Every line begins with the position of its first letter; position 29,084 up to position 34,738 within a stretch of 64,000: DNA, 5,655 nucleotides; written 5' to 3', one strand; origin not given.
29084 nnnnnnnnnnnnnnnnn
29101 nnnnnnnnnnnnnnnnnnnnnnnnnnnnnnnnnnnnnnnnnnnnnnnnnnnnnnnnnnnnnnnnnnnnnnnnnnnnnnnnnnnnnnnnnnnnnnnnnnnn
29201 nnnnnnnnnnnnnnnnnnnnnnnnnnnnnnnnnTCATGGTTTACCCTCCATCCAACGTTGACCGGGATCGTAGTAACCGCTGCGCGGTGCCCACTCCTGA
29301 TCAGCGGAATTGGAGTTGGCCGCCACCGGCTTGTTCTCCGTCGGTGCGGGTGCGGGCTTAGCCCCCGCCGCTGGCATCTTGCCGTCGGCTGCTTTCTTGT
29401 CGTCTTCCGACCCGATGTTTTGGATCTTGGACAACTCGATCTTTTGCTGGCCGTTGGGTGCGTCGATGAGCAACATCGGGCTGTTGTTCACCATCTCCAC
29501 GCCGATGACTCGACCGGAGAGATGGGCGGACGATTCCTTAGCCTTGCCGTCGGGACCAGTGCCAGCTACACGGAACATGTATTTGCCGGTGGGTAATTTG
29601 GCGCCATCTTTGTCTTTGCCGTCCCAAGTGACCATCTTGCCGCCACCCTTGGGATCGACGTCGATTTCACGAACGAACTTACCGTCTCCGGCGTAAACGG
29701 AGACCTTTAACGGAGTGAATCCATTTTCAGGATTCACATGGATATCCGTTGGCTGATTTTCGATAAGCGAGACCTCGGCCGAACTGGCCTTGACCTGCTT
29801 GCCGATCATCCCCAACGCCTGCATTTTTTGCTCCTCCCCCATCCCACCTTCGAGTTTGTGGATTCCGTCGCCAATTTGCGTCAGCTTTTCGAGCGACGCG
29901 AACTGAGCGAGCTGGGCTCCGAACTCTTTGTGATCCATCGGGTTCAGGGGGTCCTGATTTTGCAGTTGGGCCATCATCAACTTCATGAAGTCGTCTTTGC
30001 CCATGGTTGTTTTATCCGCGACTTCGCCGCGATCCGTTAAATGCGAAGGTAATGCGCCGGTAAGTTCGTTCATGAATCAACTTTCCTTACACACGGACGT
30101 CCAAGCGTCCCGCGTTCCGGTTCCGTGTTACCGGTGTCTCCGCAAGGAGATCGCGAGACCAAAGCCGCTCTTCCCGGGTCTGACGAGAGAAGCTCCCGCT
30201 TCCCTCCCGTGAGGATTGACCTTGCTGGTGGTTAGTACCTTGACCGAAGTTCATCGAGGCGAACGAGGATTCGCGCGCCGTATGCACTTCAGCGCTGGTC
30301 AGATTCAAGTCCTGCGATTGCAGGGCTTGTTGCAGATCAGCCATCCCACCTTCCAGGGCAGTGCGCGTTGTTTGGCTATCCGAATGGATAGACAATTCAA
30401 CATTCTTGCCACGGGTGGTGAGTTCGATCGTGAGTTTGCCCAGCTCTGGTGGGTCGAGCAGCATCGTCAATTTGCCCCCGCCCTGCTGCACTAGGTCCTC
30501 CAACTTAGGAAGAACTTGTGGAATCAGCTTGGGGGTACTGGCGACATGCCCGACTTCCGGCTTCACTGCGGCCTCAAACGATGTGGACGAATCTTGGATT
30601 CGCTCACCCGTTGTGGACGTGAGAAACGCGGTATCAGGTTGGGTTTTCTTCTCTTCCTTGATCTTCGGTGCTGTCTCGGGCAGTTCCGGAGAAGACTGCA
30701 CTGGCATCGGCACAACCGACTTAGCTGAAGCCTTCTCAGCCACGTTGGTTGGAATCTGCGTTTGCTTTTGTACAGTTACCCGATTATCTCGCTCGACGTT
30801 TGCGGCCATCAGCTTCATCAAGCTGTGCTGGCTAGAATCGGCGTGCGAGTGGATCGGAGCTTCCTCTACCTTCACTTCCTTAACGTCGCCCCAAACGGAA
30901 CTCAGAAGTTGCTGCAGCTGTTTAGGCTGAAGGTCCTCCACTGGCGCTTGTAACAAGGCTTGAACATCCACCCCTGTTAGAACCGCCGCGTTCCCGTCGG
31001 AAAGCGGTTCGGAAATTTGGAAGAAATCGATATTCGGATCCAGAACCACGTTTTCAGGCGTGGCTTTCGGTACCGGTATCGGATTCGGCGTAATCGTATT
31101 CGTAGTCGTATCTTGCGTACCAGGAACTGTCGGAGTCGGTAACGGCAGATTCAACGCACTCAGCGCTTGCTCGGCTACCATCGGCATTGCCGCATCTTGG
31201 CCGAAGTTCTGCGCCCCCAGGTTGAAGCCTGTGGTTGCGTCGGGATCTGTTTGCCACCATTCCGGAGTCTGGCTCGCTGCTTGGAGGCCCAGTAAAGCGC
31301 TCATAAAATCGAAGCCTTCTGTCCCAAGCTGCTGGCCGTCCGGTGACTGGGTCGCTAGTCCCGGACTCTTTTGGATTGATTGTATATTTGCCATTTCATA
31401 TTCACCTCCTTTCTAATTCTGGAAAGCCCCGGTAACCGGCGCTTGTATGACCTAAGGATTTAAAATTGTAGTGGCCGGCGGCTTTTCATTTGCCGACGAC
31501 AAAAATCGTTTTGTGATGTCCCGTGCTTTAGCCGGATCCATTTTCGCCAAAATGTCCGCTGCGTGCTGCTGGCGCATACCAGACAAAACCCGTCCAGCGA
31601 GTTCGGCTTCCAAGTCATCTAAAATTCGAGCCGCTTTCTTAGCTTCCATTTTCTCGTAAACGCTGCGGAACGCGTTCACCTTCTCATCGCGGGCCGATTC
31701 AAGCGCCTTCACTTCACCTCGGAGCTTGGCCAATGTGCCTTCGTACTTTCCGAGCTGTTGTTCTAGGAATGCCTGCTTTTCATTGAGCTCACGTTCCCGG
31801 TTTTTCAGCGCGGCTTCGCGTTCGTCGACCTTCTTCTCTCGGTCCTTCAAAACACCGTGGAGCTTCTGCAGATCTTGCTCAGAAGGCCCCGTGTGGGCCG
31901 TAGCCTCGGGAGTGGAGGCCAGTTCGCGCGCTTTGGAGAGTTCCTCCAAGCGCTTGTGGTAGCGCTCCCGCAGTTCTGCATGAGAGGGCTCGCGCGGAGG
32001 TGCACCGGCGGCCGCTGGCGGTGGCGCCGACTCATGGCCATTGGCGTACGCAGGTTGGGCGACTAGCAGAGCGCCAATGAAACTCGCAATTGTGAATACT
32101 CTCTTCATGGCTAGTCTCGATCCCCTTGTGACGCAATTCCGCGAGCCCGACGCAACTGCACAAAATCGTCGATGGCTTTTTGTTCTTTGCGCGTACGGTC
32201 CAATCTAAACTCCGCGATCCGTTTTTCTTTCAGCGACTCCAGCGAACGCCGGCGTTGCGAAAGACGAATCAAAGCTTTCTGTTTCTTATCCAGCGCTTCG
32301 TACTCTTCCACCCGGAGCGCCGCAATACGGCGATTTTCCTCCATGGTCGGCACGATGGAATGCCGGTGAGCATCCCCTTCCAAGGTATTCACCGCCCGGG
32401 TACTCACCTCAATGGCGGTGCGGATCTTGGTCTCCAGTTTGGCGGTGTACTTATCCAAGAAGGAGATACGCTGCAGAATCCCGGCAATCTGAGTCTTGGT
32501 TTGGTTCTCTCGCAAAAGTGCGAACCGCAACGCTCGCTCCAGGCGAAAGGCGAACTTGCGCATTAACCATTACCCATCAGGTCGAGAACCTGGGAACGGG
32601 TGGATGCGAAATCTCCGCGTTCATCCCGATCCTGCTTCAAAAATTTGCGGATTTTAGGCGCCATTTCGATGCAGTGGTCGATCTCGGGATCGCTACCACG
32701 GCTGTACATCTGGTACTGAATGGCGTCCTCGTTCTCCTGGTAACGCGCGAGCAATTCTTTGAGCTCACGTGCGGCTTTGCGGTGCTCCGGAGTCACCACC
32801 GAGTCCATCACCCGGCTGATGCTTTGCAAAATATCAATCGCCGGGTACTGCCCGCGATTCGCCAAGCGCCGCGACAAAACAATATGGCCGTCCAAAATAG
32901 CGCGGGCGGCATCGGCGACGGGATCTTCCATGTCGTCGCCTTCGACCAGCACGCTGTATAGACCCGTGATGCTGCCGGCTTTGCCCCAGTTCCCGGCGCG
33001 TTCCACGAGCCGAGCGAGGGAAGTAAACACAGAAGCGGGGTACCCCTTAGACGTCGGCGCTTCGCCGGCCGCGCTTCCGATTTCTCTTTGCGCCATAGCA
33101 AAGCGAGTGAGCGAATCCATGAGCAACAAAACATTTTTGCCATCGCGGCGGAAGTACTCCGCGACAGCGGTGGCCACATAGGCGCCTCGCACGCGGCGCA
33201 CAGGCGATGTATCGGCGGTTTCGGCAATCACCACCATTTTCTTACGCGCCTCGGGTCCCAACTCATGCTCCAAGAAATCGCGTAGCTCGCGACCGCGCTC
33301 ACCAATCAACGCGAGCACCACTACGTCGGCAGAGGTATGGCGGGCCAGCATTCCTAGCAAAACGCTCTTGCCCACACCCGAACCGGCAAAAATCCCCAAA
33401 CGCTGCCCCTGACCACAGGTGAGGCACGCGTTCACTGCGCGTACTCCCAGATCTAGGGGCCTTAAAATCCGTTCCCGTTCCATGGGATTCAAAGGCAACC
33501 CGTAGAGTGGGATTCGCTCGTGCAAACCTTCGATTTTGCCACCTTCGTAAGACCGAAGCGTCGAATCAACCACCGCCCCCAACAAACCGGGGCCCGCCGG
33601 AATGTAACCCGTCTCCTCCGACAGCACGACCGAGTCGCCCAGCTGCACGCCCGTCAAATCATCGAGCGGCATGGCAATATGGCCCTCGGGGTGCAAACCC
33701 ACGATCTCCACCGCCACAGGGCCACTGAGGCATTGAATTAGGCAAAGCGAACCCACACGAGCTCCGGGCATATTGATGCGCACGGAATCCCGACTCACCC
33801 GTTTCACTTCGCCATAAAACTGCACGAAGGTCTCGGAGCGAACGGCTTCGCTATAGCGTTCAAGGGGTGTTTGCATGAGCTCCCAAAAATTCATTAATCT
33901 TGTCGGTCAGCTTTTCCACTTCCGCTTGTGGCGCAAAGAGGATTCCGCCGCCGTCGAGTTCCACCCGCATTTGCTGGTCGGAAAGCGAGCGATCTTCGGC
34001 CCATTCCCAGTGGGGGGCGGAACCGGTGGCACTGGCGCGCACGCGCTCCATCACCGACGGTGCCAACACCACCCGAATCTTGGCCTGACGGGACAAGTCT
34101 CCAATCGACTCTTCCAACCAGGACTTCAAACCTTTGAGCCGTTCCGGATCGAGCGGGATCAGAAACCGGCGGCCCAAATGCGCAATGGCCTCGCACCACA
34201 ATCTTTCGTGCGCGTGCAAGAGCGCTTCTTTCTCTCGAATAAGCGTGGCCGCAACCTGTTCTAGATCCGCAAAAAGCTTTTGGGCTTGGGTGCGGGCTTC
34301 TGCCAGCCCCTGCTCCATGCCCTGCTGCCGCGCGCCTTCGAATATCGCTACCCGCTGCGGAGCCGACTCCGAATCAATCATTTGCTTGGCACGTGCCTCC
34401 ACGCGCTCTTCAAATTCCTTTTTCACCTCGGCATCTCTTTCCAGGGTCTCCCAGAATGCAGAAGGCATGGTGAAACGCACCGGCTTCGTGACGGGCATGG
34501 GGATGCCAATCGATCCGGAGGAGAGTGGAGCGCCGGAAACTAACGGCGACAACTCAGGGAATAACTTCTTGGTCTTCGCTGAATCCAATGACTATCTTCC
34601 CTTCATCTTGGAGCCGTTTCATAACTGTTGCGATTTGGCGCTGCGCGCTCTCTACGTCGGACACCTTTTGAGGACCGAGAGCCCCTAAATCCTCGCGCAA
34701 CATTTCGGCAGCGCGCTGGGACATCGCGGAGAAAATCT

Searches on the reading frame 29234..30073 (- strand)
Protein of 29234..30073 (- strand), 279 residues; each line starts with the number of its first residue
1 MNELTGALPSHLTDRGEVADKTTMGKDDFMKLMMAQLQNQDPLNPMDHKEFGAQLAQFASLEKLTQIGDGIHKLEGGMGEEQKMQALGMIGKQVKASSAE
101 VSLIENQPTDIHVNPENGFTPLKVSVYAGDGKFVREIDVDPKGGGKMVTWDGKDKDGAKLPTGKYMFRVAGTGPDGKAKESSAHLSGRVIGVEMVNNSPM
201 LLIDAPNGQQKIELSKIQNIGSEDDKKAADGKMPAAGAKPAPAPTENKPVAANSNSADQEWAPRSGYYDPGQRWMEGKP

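Call 9: search_protein_families(library=pfam, proteins=[window:29234-30073:-])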
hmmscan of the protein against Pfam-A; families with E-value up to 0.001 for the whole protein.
window:29234-30073:- (279 aa): 3 families
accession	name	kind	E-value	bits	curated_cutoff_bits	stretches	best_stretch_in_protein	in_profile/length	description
PF03963.19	FlgD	-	5.4e-21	75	27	1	18-67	20-69/75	Flagellar hook capping protein - N-terminal region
PF13860.13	FlgD_ig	-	2.5e-11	43.8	27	1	106-173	9-77/79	FlgD Ig-like domain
PF13861.12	FLgD_tudor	-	1.2e-06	29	26.9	1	82-204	2-47/58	FlgD Tudor-like domain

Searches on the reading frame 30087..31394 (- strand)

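Call 9: search_protein_families(library=pfam, proteins=[window:30087-31394:-])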
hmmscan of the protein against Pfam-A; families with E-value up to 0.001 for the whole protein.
window:30087-31394:- (435 aa): 1 family
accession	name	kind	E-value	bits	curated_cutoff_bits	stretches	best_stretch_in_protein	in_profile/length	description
PF02120.21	Flg_hook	-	4.1e-18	65.4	29.8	1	302-376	8-82/85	Flagellar hook-length control protein FliK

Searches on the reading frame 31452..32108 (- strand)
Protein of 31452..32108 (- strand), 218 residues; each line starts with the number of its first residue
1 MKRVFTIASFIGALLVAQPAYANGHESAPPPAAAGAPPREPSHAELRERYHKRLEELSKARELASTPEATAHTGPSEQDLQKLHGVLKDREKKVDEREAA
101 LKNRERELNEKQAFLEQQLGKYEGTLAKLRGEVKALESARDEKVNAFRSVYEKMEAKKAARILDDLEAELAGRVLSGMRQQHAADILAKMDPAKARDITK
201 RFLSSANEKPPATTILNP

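Call 9: search_protein_families(library=pfam, proteins=[window:31452-32108:-])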
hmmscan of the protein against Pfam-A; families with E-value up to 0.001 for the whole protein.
window:31452-32108:- (218 aa): 2 families
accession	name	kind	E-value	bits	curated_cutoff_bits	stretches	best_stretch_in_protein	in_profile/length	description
PF03448.22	MgtE_N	-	5.5e-06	27.3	25.9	1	150-198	9-57/102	MgtE intracellular N domain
PF14841.11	FliG_M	-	1.8e-05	25.3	25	0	174-204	19-49/76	FliG middle domain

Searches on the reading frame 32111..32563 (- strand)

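Call 9: search_protein_families(library=pfam, proteins=[window:32111-32563:-])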
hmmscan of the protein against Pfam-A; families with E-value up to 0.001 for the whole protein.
window:32111-32563:- (150 aa): 1 family
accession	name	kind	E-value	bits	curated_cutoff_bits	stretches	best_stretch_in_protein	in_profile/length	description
PF02050.21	FliJ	-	1.4e-05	25.8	28.4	1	90-137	74-121/123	Flagellar FliJ protein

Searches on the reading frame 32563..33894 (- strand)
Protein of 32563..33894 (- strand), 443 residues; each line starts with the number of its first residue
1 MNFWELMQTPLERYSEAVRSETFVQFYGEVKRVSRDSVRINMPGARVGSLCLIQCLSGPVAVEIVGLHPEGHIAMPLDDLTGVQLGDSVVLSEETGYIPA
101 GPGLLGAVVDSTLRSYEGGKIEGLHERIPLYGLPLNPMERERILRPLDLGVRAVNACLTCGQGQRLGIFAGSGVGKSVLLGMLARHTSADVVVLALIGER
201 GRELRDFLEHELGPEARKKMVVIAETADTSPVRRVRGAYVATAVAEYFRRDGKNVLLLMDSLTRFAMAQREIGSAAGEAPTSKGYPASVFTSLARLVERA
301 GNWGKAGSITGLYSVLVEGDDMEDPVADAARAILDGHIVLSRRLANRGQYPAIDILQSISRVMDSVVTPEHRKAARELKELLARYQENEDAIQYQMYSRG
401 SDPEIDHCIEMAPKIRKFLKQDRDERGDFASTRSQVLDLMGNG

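Call 6: search_protein_families(library=pfam, proteins=[window:32563-33894:-])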
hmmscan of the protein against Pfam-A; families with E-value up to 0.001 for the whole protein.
window:32563-33894:- (443 aa): 2 families
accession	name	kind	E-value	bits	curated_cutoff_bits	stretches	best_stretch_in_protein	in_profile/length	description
PF00006.31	ATP-synt_ab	-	6.6e-86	287.8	29.5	1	150-360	1-213/213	ATP synthase alpha/beta family, nucleotide-binding domain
PF18269.6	T3SS_ATPase_C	-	3.8e-23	81.6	22.7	1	367-435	1-69/72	T3SS EscN ATPase C-terminal domain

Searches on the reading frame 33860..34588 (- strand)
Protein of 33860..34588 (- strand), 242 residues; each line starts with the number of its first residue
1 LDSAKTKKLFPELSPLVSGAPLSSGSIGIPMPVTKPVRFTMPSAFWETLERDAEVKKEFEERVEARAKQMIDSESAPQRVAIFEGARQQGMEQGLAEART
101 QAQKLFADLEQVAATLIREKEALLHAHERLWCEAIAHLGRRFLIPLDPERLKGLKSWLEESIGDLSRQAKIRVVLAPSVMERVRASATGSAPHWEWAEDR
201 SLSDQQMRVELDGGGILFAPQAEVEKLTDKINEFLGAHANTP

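Call 6: search_protein_families(library=pfam, proteins=[window:33860-34588:-])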
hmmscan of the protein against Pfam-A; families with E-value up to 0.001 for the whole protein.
window:33860-34588:- (242 aa): 0 families

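Call 44: search_protein_families(library=ncbifam, proteins=[window:33860-34588:-])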
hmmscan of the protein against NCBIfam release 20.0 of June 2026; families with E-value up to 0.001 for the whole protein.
window:33860-34588:- (242 aa): 1 family
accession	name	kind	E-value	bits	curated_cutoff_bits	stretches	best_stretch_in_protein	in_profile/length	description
NF009925.1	PRK13386.1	equivalog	0.00014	21.2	192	1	85-209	73-198/228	flagellar assembly protein FliH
